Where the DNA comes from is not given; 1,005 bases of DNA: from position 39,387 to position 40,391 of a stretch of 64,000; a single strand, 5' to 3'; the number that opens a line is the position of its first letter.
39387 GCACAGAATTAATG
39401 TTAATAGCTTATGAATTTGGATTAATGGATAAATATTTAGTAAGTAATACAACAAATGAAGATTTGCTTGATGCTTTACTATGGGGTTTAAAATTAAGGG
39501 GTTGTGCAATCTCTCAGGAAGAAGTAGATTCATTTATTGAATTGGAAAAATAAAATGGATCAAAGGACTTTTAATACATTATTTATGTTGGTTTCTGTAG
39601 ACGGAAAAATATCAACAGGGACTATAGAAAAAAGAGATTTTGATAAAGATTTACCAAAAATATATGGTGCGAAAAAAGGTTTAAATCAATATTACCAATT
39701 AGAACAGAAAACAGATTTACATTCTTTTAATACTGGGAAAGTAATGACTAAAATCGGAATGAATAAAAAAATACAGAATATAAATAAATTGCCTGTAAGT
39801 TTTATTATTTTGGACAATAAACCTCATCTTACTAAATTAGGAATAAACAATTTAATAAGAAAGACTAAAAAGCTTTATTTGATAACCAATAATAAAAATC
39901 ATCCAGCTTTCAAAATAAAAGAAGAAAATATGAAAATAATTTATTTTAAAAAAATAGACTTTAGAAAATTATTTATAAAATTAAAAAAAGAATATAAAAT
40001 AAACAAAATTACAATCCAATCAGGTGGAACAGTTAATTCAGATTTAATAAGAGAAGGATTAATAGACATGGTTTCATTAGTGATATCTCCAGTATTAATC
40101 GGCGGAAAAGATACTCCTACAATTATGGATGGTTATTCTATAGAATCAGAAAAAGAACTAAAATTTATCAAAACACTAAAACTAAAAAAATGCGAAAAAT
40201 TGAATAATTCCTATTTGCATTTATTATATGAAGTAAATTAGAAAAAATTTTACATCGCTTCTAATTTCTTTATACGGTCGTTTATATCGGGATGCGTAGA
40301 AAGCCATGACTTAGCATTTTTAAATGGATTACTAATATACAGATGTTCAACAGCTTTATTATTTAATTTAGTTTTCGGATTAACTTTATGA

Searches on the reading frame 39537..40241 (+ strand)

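Call 82: search_protein_families(library=pfam, proteins=[window:39537-40241:+], max_evalue=0.001)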
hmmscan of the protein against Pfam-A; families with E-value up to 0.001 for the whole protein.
window:39537-40241:+ (234 aa): 1 family
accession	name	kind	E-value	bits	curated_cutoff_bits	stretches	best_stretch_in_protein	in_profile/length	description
PF01872.23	RibD_C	-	2.2e-18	67.3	24.1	1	14-226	4-195/197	RibD C-terminal domain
